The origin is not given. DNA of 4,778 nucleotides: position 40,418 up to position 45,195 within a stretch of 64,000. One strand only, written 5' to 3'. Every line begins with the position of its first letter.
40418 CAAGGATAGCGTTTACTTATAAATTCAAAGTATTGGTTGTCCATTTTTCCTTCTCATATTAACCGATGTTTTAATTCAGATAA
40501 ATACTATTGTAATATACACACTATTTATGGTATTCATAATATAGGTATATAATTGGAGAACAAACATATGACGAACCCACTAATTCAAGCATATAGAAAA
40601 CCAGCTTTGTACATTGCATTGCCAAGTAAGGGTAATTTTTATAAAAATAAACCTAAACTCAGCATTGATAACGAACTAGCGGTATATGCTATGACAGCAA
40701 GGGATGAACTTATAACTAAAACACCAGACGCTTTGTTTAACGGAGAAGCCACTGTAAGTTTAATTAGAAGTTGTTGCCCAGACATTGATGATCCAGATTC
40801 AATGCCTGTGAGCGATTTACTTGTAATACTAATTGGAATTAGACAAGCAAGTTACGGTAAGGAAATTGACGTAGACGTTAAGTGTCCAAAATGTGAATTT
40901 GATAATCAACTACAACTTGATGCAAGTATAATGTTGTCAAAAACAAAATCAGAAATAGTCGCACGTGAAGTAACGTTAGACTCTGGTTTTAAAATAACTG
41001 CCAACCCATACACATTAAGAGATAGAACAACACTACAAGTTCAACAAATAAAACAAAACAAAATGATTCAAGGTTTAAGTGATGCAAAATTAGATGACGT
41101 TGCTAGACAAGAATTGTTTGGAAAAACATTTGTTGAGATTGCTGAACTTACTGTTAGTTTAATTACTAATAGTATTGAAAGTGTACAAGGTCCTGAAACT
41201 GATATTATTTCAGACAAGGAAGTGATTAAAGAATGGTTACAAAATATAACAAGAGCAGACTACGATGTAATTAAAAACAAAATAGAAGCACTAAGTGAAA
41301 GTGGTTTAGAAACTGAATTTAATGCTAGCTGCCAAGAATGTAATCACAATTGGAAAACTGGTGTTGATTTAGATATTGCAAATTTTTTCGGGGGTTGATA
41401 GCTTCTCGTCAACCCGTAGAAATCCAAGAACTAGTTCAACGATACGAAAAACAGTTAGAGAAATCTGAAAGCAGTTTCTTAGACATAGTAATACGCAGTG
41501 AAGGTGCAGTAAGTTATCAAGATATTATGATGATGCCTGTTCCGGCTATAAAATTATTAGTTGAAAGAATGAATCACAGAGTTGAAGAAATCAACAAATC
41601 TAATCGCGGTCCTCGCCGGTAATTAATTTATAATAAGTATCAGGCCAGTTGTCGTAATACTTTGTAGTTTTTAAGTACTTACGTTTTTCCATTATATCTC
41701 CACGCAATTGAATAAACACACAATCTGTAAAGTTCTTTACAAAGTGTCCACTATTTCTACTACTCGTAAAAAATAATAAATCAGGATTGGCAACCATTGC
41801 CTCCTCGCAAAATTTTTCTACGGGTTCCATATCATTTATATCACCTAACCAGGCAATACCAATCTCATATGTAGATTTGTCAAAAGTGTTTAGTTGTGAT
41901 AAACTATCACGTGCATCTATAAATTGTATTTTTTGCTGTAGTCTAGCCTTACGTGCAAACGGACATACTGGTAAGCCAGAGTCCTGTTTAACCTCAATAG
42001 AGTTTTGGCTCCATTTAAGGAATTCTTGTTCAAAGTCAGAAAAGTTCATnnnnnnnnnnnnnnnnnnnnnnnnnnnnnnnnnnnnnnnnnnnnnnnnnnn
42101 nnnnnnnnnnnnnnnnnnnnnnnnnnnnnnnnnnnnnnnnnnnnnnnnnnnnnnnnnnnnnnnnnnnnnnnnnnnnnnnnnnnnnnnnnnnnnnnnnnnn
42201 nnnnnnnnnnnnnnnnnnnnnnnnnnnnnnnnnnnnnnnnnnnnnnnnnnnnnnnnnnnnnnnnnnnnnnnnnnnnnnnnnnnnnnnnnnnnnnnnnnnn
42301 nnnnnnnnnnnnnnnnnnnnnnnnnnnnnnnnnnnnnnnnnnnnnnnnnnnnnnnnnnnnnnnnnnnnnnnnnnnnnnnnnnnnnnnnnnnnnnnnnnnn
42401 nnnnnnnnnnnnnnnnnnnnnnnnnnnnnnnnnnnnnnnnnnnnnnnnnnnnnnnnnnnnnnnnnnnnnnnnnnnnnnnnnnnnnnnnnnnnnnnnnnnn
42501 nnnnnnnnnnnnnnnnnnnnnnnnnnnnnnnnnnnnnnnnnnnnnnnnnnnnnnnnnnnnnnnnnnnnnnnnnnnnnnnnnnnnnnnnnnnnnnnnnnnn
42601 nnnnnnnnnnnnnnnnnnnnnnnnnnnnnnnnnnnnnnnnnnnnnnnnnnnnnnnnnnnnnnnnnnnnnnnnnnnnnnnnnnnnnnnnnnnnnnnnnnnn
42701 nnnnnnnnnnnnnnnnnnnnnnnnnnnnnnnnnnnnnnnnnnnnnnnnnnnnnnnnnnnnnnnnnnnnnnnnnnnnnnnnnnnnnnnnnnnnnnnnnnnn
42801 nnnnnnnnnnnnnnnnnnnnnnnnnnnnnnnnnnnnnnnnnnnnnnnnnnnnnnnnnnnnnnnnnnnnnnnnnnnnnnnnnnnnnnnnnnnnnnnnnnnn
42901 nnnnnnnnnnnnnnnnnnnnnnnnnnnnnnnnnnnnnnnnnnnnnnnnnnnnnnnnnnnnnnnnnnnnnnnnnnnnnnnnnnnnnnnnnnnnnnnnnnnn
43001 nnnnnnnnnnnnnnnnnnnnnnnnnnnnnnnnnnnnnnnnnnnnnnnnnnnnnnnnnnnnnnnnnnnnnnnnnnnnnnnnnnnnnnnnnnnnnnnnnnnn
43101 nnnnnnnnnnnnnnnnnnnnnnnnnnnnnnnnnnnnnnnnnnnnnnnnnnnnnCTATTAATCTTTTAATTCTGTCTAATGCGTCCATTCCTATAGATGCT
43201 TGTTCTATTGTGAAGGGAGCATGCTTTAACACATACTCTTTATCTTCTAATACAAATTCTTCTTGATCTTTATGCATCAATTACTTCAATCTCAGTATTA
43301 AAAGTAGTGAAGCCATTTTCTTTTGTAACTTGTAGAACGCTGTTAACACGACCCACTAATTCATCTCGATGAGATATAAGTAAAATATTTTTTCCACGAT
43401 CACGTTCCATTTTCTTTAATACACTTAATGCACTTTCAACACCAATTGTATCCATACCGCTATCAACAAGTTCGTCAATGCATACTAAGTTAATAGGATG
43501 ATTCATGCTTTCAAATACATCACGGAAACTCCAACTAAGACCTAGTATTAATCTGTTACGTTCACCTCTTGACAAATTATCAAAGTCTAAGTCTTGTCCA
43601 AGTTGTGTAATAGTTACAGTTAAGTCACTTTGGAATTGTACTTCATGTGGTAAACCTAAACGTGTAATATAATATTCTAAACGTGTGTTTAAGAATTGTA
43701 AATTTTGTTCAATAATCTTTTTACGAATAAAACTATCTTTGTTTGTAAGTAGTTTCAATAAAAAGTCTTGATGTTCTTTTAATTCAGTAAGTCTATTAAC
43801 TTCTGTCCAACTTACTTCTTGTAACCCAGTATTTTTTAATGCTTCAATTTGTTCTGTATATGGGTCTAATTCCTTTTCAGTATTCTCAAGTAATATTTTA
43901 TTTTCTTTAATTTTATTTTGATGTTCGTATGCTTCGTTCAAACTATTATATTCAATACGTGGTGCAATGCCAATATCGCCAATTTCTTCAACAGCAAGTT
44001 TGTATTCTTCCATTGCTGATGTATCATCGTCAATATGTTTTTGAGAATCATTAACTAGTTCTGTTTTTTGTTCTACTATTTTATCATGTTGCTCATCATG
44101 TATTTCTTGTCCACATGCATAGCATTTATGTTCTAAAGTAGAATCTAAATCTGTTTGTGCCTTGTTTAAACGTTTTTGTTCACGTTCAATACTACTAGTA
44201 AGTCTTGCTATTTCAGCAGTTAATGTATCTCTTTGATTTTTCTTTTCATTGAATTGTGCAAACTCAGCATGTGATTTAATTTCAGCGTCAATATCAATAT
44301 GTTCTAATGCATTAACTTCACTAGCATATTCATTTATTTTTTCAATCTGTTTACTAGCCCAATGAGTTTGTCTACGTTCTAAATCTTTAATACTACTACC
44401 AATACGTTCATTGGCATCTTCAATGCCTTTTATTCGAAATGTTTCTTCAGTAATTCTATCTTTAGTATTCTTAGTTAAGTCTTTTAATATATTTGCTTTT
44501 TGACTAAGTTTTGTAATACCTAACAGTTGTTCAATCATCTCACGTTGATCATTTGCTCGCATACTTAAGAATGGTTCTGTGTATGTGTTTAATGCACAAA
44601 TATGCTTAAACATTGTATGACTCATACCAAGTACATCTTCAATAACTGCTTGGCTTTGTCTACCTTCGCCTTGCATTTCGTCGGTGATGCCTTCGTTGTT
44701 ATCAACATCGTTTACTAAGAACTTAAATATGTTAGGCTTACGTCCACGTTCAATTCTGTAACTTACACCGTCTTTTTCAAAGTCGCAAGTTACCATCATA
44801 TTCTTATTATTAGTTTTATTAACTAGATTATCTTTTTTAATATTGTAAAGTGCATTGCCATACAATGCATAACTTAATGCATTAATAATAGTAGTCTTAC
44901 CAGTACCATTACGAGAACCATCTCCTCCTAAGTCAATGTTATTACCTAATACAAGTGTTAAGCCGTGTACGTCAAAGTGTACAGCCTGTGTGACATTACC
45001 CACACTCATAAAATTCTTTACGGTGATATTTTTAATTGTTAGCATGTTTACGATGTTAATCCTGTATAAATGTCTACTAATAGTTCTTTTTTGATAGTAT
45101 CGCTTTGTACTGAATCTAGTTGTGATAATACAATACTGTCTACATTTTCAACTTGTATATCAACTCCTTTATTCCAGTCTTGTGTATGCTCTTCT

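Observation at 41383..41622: Likely -1 programmed frameshift fusing gp26-like and gp51-like ORFs (lambda G/GT logic in a T4-like phage)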

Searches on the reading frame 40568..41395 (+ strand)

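Call 7: search_protein_families(library=pfam, proteins=[window:40568-41395:+], max_evalue=0.01)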
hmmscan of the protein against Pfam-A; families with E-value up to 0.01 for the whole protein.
window:40568-41395:+ (276 aa): 2 families
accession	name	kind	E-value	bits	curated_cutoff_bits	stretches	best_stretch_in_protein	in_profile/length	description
PF12322.14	T4_baseplate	-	3.2e-21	76.5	24.5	1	42-274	33-218/219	T4 bacteriophage base plate protein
PF21817.3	CapR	-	0.0028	18.3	24.2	0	245-273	25-50/67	CapR homology domain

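Call 8: search_protein_families(library=phrogs, proteins=[window:40568-41395:+], max_evalue=0.01)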
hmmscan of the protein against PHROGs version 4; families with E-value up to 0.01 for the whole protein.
window:40568-41395:+ (276 aa): 3 families
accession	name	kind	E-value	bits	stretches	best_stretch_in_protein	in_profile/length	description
phrog_150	-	tail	5.2e-22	79.6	1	14-264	15-223/282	baseplate hub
phrog_13792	-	unknown function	0.00026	21.5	1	63-274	59-258/263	-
phrog_18873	-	unknown function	0.0082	16.1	0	82-131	188-237/400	-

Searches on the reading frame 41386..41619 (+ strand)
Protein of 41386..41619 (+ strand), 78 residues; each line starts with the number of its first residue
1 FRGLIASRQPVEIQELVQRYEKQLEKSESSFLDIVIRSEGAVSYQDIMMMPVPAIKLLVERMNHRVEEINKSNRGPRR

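Call 7: search_protein_families(library=pfam, proteins=[window:41386-41619:+], max_evalue=0.01)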
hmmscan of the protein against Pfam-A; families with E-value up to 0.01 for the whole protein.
window:41386-41619:+ (78 aa): 0 families

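Call 8: search_protein_families(library=phrogs, proteins=[window:41386-41619:+], max_evalue=0.01)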
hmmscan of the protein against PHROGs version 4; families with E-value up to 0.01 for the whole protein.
window:41386-41619:+ (78 aa): 0 families

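Call 56: search_protein_representatives(alignment_id=A3)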
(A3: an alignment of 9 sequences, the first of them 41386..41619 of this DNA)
Query: 9 sequences, 78 profile positions. Proteins with E-value up to 0.001 (for the whole library): 52; up to 1e-10: 17; up to 1e-30: 0. The best 52 are listed.
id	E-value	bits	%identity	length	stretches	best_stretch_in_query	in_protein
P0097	5.8e-28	112.5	-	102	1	14-78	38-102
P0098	1.5e-27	111.2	-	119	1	8-78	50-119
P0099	6.6e-27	109.1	-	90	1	1-77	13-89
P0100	1.4e-25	104.9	-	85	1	1-71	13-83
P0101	1.4e-23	98.5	-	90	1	1-75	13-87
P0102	7.0e-23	96.2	-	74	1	5-76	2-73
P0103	5.5e-22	93.4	-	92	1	1-77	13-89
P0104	2.1e-20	88.3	-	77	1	4-77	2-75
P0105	1.2e-19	85.9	-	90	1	1-77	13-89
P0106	2.7e-17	78.3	-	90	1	1-78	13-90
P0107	4.4e-17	77.6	-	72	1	5-67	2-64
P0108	1.0e-16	76.5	-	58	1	23-76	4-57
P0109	1.1e-15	73.2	-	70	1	8-73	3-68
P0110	1.6e-13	66.3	-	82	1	4-76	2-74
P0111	1.8e-13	66.1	-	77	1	5-76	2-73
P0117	4.5e-09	52.0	-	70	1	8-75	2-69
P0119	2.7e-07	46.3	-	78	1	4-76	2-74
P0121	3.3e-07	46.0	-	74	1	8-69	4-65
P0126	4.3e-06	42.4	-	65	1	15-66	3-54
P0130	1.2e-05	41.0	-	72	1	11-73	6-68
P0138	3.7e-05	39.5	-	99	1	3-75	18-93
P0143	1.4e-04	37.6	-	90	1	1-71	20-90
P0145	3.9e-04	36.2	-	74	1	6-66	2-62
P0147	6.9e-04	35.4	-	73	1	11-72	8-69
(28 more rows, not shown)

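Call 60: find_encoding_contigs(protein=P0117, flank=1500, max_places=1)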
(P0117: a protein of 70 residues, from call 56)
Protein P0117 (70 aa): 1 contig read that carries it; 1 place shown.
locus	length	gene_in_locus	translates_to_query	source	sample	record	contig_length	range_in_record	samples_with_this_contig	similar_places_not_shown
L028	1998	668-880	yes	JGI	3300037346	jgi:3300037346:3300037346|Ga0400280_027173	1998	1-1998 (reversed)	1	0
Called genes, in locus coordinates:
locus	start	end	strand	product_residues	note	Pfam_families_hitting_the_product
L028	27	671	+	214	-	-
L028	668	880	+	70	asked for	-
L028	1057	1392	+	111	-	-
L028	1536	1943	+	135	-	-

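Call 61: find_encoding_contigs(protein=P0121, flank=1500, max_places=1)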
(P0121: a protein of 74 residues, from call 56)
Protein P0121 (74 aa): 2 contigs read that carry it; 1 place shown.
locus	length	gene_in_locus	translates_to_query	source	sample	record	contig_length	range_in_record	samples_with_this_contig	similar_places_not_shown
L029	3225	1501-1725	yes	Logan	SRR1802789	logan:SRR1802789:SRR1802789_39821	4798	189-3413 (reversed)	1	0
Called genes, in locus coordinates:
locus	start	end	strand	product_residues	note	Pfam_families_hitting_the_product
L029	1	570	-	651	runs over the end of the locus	?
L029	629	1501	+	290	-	PF12322:T4_baseplate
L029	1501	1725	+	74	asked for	-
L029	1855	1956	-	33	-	-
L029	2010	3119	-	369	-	PF00268:Ribonuc_red_sm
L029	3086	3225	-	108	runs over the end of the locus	?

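Call 62: find_encoding_contigs(protein=P0130, flank=1500, max_places=1)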
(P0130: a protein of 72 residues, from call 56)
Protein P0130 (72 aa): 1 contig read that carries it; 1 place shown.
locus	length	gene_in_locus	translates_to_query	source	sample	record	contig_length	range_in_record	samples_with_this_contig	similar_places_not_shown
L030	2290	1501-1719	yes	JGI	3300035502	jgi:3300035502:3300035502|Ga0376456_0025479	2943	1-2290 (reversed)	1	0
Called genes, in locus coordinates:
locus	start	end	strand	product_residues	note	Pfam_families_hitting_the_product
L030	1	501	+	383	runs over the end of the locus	?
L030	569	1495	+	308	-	PF12322:T4_baseplate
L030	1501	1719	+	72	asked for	-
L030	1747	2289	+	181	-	?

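Call 63: find_encoding_contigs(protein=P0145, flank=1500, max_places=1)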
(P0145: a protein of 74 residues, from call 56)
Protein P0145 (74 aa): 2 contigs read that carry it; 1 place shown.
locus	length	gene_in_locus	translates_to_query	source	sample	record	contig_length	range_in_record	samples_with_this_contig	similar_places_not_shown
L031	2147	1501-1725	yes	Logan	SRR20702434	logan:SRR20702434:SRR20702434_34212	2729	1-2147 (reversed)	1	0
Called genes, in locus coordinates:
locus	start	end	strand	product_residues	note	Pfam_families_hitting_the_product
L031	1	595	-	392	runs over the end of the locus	?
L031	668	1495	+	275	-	PF12322:T4_baseplate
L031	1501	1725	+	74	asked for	-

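Call 64: find_encoding_contigs(protein=P0119, flank=1500, max_places=1)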
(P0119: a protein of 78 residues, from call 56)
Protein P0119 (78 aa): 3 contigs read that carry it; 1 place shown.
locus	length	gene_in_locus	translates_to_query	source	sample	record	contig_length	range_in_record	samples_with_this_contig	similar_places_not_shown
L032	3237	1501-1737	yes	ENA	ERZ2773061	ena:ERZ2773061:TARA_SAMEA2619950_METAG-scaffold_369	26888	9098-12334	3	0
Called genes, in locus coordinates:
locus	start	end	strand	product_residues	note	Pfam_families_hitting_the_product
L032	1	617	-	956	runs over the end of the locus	-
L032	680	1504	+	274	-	PF12322:T4_baseplate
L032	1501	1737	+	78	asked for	-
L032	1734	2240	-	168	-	-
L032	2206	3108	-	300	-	-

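Call 65: find_encoding_contigs(protein=P0126, flank=1500, max_places=1)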
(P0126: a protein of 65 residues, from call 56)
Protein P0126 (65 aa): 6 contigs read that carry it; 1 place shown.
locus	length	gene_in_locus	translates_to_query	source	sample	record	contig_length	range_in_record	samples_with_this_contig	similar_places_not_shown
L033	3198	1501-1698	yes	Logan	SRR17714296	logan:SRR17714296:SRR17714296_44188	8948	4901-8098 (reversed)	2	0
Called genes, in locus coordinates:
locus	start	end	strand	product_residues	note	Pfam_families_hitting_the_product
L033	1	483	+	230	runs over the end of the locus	-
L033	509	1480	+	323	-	PF12322:T4_baseplate (faint)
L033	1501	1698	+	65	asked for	-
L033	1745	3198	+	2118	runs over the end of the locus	?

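Call 66: find_encoding_contigs(protein=P0138, flank=1500, max_places=1)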
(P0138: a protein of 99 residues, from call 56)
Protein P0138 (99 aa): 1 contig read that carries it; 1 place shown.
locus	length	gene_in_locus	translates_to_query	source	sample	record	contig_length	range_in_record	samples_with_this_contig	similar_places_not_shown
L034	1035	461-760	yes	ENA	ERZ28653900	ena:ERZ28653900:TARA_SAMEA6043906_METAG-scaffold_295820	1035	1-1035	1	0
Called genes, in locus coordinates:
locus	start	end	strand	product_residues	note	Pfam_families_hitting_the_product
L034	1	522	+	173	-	?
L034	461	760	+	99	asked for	-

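Call 67: find_encoding_contigs(protein=P0147, flank=1500, max_places=1)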
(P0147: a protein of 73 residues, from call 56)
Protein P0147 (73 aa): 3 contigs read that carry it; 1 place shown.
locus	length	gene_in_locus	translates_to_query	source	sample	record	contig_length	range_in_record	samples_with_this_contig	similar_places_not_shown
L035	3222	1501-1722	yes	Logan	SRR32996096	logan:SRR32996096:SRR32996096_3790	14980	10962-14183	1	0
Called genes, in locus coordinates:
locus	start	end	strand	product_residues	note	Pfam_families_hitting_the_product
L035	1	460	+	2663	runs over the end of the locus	-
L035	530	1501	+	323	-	PF12322:T4_baseplate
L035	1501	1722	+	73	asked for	-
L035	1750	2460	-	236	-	-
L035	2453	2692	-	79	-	-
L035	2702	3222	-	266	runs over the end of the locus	PF13306:LRR_5 (weak)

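Call 68: find_encoding_contigs(protein=P0111, flank=1500, max_places=1)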
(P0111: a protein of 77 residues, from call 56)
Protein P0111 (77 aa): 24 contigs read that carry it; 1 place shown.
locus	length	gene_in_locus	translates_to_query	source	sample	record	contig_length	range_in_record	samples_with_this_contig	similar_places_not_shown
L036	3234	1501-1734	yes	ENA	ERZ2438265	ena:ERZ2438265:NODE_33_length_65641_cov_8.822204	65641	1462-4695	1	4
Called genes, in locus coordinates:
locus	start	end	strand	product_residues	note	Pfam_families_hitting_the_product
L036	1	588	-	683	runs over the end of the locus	?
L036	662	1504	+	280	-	PF12322:T4_baseplate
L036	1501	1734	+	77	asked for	-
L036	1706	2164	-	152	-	-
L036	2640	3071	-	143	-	PF19835:SegE_GIY-YIG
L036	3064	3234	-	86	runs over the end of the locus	-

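Call 69: find_encoding_contigs(protein=P0143, flank=1500, max_places=1)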
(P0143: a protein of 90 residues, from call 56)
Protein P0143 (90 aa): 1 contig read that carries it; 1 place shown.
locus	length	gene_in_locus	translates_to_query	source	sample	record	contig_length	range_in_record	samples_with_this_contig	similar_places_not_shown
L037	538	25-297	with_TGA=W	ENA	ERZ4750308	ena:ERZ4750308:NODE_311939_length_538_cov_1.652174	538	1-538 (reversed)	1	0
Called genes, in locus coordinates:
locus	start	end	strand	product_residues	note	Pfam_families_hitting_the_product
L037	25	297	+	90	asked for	-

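Call 94: predict_structure(alignment_id=A7)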
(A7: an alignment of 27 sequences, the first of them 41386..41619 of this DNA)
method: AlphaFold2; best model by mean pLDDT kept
length: 78 residues; sequences in the alignment: 27
mean_pLDDT: 81.7   pTM: 0.56
mean pLDDT of the five models: 81.7, 78.3, 77.9, 77.1, 73.4
residues with pLDDT >= 90: 12; 70-90: 53; 50-70: 12; < 50: 1
segments of 3 or more residues with pLDDT < 50: none
pLDDT, mean of each block of 10 residues (from residue 1): 60 88 91 81 83 89 87 71
secondary structure, 60 per line:
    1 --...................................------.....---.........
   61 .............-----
elements in order: H3-37 H44-48 H52-73

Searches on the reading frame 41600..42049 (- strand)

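Call 7: search_protein_families(library=pfam, proteins=[window:41600-42049:-], max_evalue=0.01)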
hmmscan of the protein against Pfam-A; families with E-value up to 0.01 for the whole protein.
window:41600-42049:- (149 aa): 0 families

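Call 8: search_protein_families(library=phrogs, proteins=[window:41600-42049:-], max_evalue=0.01)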
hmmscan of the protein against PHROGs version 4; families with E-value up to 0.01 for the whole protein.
window:41600-42049:- (149 aa): 2 families
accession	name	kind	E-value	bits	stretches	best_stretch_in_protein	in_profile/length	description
phrog_28122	-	unknown function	6.7e-05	23.8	1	5-60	14-82/198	-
phrog_10325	-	unknown function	0.0021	18.8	1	24-143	56-175/179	-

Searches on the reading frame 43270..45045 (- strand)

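Call 7: search_protein_families(library=pfam, proteins=[window:43270-45045:-], max_evalue=0.01)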
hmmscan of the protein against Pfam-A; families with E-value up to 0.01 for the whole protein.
window:43270-45045:- (591 aa): 2 families
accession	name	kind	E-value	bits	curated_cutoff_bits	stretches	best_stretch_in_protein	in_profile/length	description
PF13476.12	AAA_23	-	9.5e-10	39.9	27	1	7-221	2-199/201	AAA domain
PF02463.25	SMC_N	-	2.8e-05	24.1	40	1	289-579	70-218/220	RecF/RecN/SMC N terminal domain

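Call 8: search_protein_families(library=phrogs, proteins=[window:43270-45045:-], max_evalue=0.01)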
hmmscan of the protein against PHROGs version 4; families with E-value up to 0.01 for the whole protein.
window:43270-45045:- (591 aa): 3 families
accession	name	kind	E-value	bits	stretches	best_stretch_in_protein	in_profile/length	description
phrog_77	-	DNA, RNA and nucleotide metabolism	1.3e-99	336.1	1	1-586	295-956/967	SbcC-like subunit of palindrome specific endonuclease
phrog_21388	-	DNA, RNA and nucleotide metabolism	1.3e-20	74.7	1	1-126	1-123/126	exonuclease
phrog_19980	-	unknown function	5e-10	39.3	2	46-400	36-385/1068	-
